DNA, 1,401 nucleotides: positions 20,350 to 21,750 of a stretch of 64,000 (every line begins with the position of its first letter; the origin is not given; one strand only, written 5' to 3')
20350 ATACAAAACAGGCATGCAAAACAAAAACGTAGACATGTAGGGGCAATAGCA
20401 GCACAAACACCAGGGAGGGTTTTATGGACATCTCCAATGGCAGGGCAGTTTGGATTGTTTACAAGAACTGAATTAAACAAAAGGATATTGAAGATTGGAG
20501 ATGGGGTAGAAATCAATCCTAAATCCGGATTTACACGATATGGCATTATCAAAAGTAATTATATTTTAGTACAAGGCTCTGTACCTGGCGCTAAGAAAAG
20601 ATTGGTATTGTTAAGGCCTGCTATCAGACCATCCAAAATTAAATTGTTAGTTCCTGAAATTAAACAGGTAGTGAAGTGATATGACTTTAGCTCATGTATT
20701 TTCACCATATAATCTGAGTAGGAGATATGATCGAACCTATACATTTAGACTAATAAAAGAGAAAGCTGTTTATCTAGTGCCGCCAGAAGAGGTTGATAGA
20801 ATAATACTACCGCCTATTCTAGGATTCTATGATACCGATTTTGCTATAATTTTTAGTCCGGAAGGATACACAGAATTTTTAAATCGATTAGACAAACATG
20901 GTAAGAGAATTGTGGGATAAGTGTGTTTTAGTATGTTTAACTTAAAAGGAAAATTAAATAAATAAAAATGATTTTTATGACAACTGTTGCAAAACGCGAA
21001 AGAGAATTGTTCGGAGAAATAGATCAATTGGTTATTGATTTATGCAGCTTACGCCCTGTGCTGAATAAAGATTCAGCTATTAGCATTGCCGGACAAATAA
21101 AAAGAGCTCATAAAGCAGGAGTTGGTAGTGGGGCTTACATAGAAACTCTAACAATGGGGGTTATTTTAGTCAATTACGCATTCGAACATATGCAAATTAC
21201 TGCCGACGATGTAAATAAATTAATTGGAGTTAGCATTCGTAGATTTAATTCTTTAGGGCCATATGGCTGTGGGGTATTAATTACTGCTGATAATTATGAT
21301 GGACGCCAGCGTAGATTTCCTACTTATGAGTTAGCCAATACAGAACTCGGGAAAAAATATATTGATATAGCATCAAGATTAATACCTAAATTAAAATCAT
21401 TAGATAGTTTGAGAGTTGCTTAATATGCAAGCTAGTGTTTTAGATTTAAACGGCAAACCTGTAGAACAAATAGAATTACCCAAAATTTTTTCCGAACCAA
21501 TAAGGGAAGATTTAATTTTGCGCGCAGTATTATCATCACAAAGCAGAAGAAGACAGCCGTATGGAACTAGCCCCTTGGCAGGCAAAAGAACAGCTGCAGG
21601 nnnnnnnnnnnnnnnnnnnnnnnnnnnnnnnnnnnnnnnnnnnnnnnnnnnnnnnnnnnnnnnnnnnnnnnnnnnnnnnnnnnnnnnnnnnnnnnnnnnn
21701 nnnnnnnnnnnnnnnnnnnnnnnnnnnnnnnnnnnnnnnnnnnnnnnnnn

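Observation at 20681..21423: Two-gene cassette of unknown function translationally coupled inside the rpl3-rpl4 junction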

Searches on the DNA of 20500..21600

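Call 50: search_rna_families(source=window, start=20500, end=21600, threshold=evalue, max_evalue=5)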
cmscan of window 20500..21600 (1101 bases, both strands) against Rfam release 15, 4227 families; matches with E-value up to 5: 0.
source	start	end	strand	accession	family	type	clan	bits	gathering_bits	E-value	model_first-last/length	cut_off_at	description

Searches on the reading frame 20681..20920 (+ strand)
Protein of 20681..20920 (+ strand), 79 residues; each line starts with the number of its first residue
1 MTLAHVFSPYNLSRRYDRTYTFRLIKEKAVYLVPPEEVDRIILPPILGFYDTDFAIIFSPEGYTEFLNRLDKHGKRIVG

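Call 3: search_protein_families(library=pfam, proteins=[window:20681-20920:+], max_evalue=1)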
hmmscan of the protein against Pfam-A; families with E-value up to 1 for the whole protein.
window:20681-20920:+ (79 aa): 0 families

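Call 5: search_protein_families(library=phrogs, proteins=[window:20681-20920:+], max_evalue=1)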
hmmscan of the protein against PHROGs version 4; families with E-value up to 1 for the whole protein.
window:20681-20920:+ (79 aa): 0 families

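Call 6: search_protein_families(library=ncbifam, proteins=[window:20681-20920:+], max_evalue=1)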
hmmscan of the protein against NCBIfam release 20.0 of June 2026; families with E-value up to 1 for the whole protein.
window:20681-20920:+ (79 aa): 1 family
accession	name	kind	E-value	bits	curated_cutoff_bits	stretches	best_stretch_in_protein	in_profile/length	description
NF006228.0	PRK08360.1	equivalog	0.19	10.3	608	1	14-74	181-238/443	aspartate aminotransferase family protein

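Call 7: search_protein_families(library=padloc, proteins=[window:20681-20920:+], max_evalue=1)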
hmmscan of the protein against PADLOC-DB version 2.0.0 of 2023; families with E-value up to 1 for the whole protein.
window:20681-20920:+ (79 aa): 0 families

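Call 9: find_homologous_proteins(query=window:20681-20917:+, max_evalue=0.01)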
Query window:20681-20917:+ (79 aa): 1 proteins with E <= 0.01 among 1 candidates.
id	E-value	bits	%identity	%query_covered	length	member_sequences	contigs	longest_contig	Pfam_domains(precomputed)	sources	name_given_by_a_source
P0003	1.9e-46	173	100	100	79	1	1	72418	-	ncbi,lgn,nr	ncbi:MAG: hypothetical protein HY361_04060 [Candidatus Aenigmarchaeota archaeon]|nr:hypothetical pro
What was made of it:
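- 20681..20920 (+): ORF1, 79 aa, a strain-specific orphan passenger. Its ATG lies 1 nt after the rpl3 TGA, the position the rpl4 ATG occupies at empty junctions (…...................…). Only itself found among 5.8 billion proteins (call 9).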

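Call 37: search_solved_structures(query=window:20681-20917:+, max_evalue=10)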
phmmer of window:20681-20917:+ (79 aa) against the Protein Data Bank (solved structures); distinct sequences matched with E-value up to 10: 5.
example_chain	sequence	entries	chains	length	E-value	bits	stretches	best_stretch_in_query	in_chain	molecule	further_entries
6uzt_A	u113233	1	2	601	0.23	14.9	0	26-65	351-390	Receptor-type tyrosine-protein phosphatase alpha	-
8xlk_B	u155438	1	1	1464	0.39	14.2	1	13-52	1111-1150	Glutamate receptor ionotropic, NMDA 2A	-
1ss4_A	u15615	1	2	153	0.97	13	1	29-79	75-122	Glyoxalase family protein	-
5es5_A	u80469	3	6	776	1.3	12.6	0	38-72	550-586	Linear gramicidin synthetase subunit A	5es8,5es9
9pzs_B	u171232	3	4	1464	1.5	12.4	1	13-52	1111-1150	Glutamate receptor ionotropic, NMDA 2A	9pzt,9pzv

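Call 45: predict_structure(protein=window:20681-20917:+)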
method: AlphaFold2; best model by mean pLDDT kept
length: 79 residues; sequences in the alignment: 1
mean_pLDDT: 45.7   pTM: 0.34
mean pLDDT of the five models: 45.7, 44.5, 38.0, 37.6, 35.0
residues with pLDDT >= 90: 0; 70-90: 0; 50-70: 32; < 50: 47
segments of 3 or more residues with pLDDT < 50: 1-29, 40-51, 74-79
pLDDT, mean of each block of 10 residues (from residue 1): 29 34 43 54 44 55 61 47
secondary structure, 60 per line:
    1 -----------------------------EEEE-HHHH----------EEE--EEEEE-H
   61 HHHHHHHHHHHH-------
elements in order: E30-33 H35-38 E49-51 E54-58 H60-72
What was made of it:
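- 20681..20920 (+): AF2 single-sequence model pLDDT 46, uninformative (call 45).
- On Type II toxin-antitoxin module: The ORF1 model is too poor to classify (call 45).
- ORF1 gives only a low-confidence model (call 45).
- Tried and rejected: ORF1 structure: pLDDT 46, so no fold search was made (call 45).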

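Call 48: find_related_loci(query=window:20681-20917:+, collection=viral_contigs, flank=3000)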
Query window:20681-20917:+ (79 aa) in viral_contigs; peptide patterns used: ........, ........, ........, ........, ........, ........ (x = any residue, [..] = any of these).
4 stretches matched a pattern, but none encodes a relative of the query by tblastn (E <= 1e-3).

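Call 78: find_encoding_contigs(protein=P0003, flank=3000, max_places=6)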
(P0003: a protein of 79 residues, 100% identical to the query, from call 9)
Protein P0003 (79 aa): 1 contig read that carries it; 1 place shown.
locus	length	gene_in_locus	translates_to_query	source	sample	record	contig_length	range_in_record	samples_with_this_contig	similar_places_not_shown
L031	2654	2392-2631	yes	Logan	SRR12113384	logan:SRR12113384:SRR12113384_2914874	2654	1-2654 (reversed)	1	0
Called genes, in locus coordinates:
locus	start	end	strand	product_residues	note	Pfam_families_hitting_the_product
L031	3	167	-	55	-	?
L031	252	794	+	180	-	-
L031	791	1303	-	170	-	PF11969:DcpS_C (weak), PF01230:HIT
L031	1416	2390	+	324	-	PF00297:Ribosomal_L3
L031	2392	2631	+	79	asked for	-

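Call 92: search_dna_similar(query=window:20681-20917:+, collection=phages, mode=protein, max_evalue=1, max_rows=10)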
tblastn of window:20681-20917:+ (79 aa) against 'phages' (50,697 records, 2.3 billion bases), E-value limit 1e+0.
No match.
